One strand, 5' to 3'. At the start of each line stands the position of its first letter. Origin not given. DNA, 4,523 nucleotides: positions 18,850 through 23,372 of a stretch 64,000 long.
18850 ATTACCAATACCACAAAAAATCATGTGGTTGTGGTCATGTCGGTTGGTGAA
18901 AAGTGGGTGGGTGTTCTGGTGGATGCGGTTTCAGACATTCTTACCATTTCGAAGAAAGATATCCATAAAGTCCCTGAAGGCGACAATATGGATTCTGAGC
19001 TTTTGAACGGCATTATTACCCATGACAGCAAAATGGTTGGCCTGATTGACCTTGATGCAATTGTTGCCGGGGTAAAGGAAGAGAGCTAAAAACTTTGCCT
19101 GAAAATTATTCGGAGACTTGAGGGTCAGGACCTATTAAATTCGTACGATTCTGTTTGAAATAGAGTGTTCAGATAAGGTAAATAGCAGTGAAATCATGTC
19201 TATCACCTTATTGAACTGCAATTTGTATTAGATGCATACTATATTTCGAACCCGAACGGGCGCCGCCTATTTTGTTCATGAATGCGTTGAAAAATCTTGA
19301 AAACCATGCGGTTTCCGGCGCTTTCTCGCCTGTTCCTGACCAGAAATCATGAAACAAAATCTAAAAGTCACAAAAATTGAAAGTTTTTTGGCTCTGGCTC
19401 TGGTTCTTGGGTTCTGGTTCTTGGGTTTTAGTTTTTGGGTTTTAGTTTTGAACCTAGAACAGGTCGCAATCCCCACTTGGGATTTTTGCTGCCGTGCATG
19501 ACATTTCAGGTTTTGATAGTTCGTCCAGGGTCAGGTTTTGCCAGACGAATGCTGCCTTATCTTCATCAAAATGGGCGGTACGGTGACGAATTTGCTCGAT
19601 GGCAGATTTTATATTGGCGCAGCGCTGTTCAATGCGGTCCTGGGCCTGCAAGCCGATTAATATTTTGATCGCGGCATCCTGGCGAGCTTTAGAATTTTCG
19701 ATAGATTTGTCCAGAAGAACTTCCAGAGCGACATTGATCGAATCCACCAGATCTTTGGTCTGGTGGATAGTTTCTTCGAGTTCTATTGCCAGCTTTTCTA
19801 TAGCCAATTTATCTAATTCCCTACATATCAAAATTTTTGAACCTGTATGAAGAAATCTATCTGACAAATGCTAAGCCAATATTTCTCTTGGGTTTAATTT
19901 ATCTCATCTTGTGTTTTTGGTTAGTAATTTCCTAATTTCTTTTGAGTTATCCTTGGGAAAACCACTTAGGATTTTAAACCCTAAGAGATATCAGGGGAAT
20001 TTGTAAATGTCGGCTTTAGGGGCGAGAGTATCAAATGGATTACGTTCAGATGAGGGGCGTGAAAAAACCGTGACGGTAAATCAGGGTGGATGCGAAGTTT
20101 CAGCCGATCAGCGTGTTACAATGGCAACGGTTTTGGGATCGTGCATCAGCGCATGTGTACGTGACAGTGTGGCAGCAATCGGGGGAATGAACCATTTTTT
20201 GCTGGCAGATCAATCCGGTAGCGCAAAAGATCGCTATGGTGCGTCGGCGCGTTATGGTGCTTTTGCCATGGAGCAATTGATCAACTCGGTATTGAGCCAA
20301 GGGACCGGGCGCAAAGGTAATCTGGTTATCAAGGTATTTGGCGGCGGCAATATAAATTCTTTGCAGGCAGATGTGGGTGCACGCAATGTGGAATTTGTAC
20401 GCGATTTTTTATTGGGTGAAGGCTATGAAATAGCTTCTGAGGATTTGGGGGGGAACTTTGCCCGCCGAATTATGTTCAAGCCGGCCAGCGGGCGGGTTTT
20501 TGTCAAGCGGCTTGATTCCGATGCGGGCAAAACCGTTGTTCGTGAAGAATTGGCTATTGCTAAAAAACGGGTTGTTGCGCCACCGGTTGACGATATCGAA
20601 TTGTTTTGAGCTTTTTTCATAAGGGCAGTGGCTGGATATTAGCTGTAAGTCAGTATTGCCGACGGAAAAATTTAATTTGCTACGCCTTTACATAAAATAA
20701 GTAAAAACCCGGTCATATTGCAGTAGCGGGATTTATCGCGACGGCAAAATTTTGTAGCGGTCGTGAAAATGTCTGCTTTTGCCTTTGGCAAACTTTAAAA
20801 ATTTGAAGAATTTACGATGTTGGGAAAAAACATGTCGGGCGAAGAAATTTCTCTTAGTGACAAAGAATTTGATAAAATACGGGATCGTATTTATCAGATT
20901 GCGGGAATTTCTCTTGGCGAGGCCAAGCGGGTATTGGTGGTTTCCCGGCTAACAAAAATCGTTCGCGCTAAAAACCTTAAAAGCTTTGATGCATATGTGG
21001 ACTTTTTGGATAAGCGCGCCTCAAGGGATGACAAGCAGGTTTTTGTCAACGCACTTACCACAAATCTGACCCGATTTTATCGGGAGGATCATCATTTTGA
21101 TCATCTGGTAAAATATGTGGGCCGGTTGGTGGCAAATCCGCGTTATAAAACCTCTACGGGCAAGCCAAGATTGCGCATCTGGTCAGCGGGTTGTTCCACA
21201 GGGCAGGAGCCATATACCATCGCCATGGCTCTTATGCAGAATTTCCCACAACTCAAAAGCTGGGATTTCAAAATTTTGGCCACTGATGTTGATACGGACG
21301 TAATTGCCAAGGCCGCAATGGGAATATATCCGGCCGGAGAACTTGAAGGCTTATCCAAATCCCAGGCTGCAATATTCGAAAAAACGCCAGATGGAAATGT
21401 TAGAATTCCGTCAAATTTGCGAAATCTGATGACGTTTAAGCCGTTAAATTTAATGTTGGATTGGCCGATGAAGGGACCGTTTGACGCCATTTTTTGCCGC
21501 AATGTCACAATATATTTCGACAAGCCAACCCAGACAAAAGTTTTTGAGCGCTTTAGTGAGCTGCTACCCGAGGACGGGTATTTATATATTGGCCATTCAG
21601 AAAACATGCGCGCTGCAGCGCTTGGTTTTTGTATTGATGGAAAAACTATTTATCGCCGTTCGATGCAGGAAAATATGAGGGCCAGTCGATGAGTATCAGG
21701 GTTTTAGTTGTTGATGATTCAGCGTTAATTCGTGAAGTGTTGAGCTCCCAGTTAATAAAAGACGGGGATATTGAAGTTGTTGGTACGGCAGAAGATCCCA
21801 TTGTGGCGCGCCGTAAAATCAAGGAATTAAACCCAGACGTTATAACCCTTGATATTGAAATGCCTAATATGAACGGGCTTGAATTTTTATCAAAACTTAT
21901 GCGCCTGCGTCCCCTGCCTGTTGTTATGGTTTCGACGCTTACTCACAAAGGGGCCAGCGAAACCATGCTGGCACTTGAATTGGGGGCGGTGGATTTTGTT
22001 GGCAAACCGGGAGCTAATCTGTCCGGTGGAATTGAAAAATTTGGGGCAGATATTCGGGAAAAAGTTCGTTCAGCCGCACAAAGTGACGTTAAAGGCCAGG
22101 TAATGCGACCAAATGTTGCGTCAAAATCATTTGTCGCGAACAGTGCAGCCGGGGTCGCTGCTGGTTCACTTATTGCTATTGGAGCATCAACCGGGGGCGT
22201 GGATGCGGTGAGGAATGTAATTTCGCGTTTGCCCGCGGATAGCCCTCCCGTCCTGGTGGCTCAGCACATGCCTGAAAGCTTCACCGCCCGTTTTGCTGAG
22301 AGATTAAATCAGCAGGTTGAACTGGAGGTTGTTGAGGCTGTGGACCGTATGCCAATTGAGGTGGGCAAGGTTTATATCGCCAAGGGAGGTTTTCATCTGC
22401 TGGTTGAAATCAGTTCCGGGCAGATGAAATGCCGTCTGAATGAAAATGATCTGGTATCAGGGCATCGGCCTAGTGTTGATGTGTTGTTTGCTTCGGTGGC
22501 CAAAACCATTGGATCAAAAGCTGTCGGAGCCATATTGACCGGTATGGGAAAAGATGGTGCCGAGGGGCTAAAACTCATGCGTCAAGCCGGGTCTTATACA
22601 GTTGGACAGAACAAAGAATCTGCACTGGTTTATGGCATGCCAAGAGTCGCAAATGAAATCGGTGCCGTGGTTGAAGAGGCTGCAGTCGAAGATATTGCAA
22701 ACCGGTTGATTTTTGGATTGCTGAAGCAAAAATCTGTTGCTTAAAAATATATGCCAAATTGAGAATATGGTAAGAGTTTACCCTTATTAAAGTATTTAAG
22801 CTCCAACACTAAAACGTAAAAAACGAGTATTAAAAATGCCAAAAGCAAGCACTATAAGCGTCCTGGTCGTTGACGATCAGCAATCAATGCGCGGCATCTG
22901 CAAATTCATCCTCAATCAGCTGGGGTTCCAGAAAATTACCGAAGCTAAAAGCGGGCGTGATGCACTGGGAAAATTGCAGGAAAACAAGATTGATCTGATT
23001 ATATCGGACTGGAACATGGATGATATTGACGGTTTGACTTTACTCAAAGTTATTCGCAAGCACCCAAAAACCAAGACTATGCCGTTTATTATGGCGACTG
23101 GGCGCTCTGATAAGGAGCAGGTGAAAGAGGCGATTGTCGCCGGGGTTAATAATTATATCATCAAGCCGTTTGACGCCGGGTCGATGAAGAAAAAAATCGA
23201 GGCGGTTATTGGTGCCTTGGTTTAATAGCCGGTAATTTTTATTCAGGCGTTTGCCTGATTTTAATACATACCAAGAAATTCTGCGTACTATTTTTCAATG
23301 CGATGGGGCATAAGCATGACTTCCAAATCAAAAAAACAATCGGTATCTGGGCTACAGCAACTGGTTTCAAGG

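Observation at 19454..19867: Orphan antisense ORF inside the che cluster with a CheZ-like catalytic motif: candidate undescribed CheY-P phosphatase or adaptor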

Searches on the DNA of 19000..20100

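Call 90: search_rna_families(source=window, start=19000, end=20100, threshold=evalue, max_evalue=1)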
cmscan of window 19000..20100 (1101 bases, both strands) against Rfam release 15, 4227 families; matches with E-value up to 1: 0.
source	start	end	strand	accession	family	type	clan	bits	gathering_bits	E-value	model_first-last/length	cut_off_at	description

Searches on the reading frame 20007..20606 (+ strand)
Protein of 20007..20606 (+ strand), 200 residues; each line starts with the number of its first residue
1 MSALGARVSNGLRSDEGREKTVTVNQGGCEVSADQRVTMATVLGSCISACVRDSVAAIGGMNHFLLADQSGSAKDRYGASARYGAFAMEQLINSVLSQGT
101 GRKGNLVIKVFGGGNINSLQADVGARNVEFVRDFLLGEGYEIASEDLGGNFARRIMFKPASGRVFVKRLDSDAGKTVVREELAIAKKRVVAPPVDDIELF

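Call 28: search_dna_similar(query=window:20007-20606:+, collection=plasmids, mode=protein, max_rows=40, max_evalue=1e-10)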
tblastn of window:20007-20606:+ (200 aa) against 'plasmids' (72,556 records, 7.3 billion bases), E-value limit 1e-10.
Records with a match: 263; places in all: 264; records where one place covers at least 80% of the query: 213.
Best place of each record, by identity: <60% 263.
By first word of the organism name: Ralstonia 136; Phaeobacter 59; Azospirillum 19; Leisingera 17; Sinorhizobium 5; Cupriavidus 4; Vibrio 4; Tritonibacter 3; Acetobacter 3; Parasedimentitalea 2; and 11 more.
By predicted mobility (MOB-suite, as given by PLSDB): non-mobilizable 148; mobilizable 114; conjugative 1.
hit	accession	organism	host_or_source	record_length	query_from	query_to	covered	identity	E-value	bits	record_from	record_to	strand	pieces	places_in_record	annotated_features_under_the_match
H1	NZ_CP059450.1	Azospirillum brasilense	Prokaryotes,soil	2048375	20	200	91%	45.7%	4e-38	146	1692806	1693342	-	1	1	none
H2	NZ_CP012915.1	Azospirillum brasilense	Digitaria eriantha,microbe,root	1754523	20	200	91%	45.7%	4e-38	145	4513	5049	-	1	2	none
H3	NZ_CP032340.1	Azospirillum brasilense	soil sample,Agricultural field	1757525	20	200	91%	45.7%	4e-38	145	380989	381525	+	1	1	none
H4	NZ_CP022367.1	Azospirillum sp. TSH58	single cell,paddy soils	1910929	20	200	91%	45.7%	5e-38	145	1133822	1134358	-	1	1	record has no annotation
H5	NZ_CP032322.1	Azospirillum argentinense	soil sample,Agricultural field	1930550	20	200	91%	45.1%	1e-37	144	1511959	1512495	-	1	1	record has no annotation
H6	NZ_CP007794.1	Azospirillum argentinense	Triticum aestivum L.,Root,wheat ...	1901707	20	200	91%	45.1%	1e-37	144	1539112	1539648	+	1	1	record has no annotation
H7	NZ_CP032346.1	Azospirillum brasilense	soil sample,Agricultural field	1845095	20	200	91%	45.1%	2e-37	144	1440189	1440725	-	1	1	record has no annotation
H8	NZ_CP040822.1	Paroceanicella profunda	Cell culture,Deep seawater from Mariana ...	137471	21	200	90%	44.8%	3e-35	138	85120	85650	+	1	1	chemoreceptor glutamine deamidase CheD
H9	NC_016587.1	Azospirillum lipoferum 4B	-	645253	20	200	91%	43.5%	3e-34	135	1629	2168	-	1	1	chemotaxis protein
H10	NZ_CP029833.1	Azospirillum ramasamyi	single cell,Cow dung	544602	20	200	91%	43.5%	2e-33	132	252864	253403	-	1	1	chemotaxis protein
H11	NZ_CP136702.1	Tritonibacter scottomollicae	Macrocystis pyrifera gametophyte,Whole ...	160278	21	200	90%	43.5%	4e-34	134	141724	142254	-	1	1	chemotaxis protein CheD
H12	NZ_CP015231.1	Tritonibacter mobilis F1926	cell culture,seawater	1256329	21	200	90%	43.5%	6e-34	134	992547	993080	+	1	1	record has no annotation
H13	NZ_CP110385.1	Tritonibacter mobilis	-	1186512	21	200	90%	43.5%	6e-34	134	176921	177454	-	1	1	record has no annotation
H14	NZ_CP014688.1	Acetobacter persici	water kefir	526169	11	200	95%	41.2%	3e-30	123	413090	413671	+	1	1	chemotaxis protein CheD | response regulator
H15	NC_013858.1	Azospirillum sp. B510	-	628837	22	200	90%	43.5%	2e-33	132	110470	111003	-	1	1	chemotaxis protein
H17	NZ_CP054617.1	Azospirillum oryzae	cell culture,soil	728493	20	200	91%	42.9%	6e-34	134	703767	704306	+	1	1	chemotaxis protein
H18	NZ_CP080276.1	Phaeobacter piscinae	-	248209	21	197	89%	42.9%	2e-31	127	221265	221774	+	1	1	chemotaxis protein CheD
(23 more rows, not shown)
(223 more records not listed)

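Call 31: get_annotated_region(hit=H18, flank=9000)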
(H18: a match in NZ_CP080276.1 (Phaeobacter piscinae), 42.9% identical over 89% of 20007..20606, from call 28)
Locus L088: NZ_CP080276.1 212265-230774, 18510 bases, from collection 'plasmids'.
description: Phaeobacter piscinae strain S26 plasmid pS26_248, complete sequence
organism: Phaeobacter piscinae (NCBI taxid 1580596)
taxonomy: Bacteria; Pseudomonadota; Alphaproteobacteria; Rhodobacterales; Roseobacteraceae; Phaeobacter; Phaeobacter piscinae
host: -; source: -; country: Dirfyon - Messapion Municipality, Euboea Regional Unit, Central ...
typing (MOB-suite, as given by PLSDB): non-mobilizable; replicon rep_cluster_377
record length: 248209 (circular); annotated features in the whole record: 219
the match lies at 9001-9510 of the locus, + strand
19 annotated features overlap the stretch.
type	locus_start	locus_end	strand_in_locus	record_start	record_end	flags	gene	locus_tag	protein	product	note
CDS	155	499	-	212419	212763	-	-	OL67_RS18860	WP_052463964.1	hypothetical protein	-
CDS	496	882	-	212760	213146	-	-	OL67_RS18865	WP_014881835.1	response regulator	GO:0000160 - phosphorelay signal transduction system [Evidence IEA]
CDS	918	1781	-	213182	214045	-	-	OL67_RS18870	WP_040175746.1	protein-glutamate O-methyltransferase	-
CDS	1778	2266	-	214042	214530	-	-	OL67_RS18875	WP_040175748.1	chemotaxis protein CheW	GO:0006935 - chemotaxis [Evidence IEA]; GO:0007165 - signal transduction [Evidence IEA]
CDS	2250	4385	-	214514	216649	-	-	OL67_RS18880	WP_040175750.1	chemotaxis protein CheA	GO:0006935 - chemotaxis [Evidence IEA]; GO:0007165 - signal transduction [Evidence IEA]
CDS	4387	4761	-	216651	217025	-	-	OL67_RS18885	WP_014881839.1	response regulator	GO:0000160 - phosphorelay signal transduction system [Evidence IEA]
CDS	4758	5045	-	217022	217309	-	-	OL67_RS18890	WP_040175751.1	STAS domain-containing protein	-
CDS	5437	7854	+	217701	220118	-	-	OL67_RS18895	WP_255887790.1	methyl-accepting chemotaxis protein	-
CDS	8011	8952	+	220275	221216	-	-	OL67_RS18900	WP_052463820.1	CheB methylesterase domain-containing protein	-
CDS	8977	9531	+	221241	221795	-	-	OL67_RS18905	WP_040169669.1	chemotaxis protein CheD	-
CDS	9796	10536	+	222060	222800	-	modA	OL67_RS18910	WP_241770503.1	molybdate ABC transporter substrate-binding protein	GO:0015689 - molybdate ion transport [Evidence IEA]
CDS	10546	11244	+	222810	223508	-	modB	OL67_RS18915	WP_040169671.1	molybdate ABC transporter permease subunit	GO:0015689 - molybdate ion transport [Evidence IEA]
CDS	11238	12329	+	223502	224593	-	modC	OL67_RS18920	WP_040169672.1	molybdenum ABC transporter ATP-binding protein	GO:0015689 - molybdate ion transport [Evidence IEA]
CDS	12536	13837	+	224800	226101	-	-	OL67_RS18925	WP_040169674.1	FAD-binding oxidoreductase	-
CDS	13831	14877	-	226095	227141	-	-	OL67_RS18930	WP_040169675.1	zinc ABC transporter substrate-binding protein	-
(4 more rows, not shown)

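Call 34: get_annotated_region(hit=H17, flank=9000)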
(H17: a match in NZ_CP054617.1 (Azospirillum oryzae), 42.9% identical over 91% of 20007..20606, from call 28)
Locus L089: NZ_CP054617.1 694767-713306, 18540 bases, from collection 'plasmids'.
description: Azospirillum oryzae strain KACC 14407 plasmid unnamed3, complete sequence
organism: Azospirillum oryzae (NCBI taxid 286727)
taxonomy: Bacteria; Pseudomonadota; Alphaproteobacteria; Rhodospirillales; Azospirillaceae; Azospirillum; Azospirillum oryzae
host: -; source: cell culture,soil; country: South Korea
typing (MOB-suite, as given by PLSDB): non-mobilizable
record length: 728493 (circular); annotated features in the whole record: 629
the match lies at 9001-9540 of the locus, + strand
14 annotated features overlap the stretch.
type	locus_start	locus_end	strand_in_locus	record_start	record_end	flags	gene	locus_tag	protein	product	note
CDS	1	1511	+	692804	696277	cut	-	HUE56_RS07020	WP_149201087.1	PAS domain S-box protein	-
CDS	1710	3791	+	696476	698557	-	-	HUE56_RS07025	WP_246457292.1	methyl-accepting chemotaxis protein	GO:0007165 - signal transduction [Evidence IEA]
CDS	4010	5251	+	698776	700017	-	-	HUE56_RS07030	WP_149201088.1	MFS transporter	GO:0055085 - transmembrane transport [Evidence IEA]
CDS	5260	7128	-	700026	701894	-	-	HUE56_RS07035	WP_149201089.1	FHA domain-containing protein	-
CDS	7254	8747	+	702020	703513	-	-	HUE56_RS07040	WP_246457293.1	D-alanyl-D-alanine carboxypeptidase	GO:0006508 - proteolysis [Evidence IEA]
CDS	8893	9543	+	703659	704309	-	-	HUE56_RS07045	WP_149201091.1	chemotaxis protein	-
CDS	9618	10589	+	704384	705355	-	-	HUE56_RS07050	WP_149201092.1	endonuclease/exonuclease/phosphatase family protein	-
CDS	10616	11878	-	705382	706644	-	-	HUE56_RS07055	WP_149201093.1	glycerate kinase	-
CDS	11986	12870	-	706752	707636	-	glxR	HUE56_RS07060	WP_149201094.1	2-hydroxy-3-oxopropionate reductase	GO:0046487 - glyoxylate metabolic process [Evidence IEA]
CDS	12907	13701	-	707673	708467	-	hyi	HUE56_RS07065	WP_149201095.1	hydroxypyruvate isomerase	-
CDS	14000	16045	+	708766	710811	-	-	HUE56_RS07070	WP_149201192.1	NADPH-dependent 2,4-dienoyl-CoA reductase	GO:0033543 - fatty acid beta-oxidation, unsaturated, even number, reductase/isomerase pathway [Evidence IEA]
CDS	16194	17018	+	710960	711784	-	-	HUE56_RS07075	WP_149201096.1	GntR family transcriptional regulator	-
CDS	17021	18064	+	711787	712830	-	-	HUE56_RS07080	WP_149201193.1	Gfo/Idh/MocA family oxidoreductase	-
CDS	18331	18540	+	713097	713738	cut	-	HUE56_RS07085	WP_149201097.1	TerC family protein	-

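Call 83: search_protein_families(library=ncbifam, proteins=[L088:155-496:-], max_evalue=10)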
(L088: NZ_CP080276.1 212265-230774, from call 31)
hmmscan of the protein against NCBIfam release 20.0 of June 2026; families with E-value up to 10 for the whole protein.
L088:155-496:- (113 aa): 0 families

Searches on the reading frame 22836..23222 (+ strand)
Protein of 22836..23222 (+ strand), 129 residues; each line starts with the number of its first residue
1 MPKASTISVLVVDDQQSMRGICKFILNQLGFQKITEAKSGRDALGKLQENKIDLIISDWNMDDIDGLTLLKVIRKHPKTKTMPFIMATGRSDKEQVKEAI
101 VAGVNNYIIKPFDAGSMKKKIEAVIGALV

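Call 53: search_solved_structures(query=window:22836-23222:+, max_evalue=1e-10, show_alignments=3)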
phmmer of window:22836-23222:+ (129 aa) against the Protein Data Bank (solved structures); distinct sequences matched with E-value up to 1e-10: 99 (the best 60 are shown).
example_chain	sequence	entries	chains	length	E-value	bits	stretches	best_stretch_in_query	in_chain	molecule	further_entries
3fft_A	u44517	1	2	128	1.2e-28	102.9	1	7-124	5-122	Chemotaxis protein cheY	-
1udr_A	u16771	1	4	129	7.7e-28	100.3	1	7-124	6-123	CHEY PROTEIN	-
2fka_A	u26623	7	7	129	1.2e-27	99.7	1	7-124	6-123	Chemotaxis protein cheY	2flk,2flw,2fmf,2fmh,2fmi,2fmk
2che_A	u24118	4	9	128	1.2e-27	99.7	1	7-124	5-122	CHEY | Chemotaxis protein cheY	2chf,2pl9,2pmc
1ab6_A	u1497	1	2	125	1.5e-27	99.3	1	8-124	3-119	CHEMOTAXIS PROTEIN CHEY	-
1ab5_A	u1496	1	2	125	1.5e-27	99.3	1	8-124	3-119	CHEY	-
1jbe_A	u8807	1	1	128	1.7e-27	99.2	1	7-124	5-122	Chemotaxis protein CheY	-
3fgz_A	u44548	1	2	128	1.7e-27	99.2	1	7-124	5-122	Chemotaxis protein cheY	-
3to5_A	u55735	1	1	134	2.3e-27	98.8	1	7-125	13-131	CheY homolog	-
1d4z_A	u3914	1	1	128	2.3e-27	98.8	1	7-124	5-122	CHEMOTAXIS PROTEIN CHEY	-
4hns_A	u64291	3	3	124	2.6e-27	98.6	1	7-124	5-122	Chemotaxis protein CheY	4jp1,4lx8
3h1g_A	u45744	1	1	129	3e-27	98.4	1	6-127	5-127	Chemotaxis protein cheY homolog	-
1cye_A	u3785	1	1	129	3.1e-27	98.3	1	7-124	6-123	CHEY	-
1djm_A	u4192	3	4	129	3.1e-27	98.3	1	7-124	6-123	CHEMOTAXIS PROTEIN Y | Chemotaxis protein cheY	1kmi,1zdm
3olx_A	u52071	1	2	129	3.1e-27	98.3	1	7-124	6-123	Chemotaxis protein CheY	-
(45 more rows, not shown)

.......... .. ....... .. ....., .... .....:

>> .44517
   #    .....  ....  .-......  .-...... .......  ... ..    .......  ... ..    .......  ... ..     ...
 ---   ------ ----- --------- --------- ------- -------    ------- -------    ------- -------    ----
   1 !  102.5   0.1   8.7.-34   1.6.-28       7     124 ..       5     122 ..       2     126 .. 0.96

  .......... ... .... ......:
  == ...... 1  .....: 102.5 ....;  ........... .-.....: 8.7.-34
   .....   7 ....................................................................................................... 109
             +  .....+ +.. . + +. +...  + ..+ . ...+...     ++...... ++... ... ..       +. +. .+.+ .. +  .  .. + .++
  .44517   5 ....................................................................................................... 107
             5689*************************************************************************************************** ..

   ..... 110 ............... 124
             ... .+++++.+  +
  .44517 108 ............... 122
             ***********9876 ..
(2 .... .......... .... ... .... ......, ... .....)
